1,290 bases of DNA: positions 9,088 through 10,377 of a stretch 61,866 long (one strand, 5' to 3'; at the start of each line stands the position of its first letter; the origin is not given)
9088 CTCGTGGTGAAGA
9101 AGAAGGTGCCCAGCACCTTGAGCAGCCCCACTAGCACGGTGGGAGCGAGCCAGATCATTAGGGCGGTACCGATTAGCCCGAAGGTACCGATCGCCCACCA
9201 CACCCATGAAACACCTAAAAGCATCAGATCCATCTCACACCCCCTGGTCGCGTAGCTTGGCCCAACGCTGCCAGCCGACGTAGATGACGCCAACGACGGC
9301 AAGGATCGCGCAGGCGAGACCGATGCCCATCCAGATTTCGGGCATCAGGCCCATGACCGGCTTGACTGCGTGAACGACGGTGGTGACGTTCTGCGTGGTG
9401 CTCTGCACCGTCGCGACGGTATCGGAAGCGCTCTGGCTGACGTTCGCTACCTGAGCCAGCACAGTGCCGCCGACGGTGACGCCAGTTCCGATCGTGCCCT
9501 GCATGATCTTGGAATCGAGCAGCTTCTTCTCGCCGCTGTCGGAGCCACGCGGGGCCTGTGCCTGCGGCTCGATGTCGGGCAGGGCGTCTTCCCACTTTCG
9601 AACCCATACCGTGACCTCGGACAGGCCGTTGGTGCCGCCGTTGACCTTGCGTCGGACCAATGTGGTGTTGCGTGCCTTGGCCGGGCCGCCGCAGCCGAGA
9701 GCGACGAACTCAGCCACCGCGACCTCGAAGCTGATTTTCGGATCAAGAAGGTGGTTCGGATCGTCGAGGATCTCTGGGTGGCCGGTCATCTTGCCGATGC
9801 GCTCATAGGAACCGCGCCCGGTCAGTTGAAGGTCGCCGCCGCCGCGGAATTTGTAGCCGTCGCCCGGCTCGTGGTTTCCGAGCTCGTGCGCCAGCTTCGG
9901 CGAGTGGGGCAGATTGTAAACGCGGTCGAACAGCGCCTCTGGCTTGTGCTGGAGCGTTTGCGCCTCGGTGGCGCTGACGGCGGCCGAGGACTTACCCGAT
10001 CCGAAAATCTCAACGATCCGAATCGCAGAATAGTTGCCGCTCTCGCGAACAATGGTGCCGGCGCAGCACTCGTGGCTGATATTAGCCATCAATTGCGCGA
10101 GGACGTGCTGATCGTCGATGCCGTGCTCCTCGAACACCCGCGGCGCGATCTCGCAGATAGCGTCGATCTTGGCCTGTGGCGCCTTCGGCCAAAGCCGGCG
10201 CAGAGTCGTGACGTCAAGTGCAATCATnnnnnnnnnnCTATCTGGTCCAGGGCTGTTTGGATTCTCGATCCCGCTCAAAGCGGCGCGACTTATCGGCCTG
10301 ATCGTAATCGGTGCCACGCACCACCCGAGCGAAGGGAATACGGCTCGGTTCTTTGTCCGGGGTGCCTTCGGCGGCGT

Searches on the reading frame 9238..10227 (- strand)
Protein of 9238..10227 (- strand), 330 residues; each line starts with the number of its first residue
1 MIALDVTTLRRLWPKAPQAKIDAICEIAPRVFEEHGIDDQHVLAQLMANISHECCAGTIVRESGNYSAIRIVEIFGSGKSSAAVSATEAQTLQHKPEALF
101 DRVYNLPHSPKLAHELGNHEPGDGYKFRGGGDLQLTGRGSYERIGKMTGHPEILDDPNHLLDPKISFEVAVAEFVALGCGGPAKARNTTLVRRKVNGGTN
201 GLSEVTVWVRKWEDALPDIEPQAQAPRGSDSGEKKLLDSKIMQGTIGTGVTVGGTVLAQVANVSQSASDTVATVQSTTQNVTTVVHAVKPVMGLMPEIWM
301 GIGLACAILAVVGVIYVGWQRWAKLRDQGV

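Call 58: search_protein_families(library=pfam, proteins=[window:9238-10227:-], max_evalue=0.01)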
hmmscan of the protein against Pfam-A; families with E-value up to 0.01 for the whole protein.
seq(330 aa): 1 family
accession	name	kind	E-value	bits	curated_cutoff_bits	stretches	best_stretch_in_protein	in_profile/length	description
PF00182.24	Glyco_hydro_19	-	0.009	16.3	25.5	0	123-172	103-152/232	Chitinase class I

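Call 80: search_protein_families(library=phrogs, proteins=[window:9238-10227:-], max_evalue=0.01)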
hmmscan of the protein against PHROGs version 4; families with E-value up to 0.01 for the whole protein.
seq(330 aa): 6 families
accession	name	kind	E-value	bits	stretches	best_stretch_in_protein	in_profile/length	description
phrog_181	-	lysis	6.6e-42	145.4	1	2-275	330-594/769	endolysin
phrog_26317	-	unknown function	3.5e-15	57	1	115-205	17-106/119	-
phrog_9506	-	lysis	5.1e-10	40.5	1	115-248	77-225/330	endolysin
phrog_34417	-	unknown function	9.2e-08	32.6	1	114-199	78-166/326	-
phrog_14712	-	moron, auxiliary metabolic gene and host takeover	1.1e-07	32.3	1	115-204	79-175/322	chitinase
phrog_1519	-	lysis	7.1e-05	23.1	1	113-206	268-370/502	endolysin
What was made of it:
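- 9235..10227 (-): Endolysin with a C-terminal membrane anchor, followed by a TM protein and an Rz-like spanin (8570..9070). This is the lysis cassette, so the SLT protein is not the lysis enzyme. PHROG 181 endolysin, 6.6e-42; PHROG 456 Rz-like spanin, 2e-5 (call 80).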
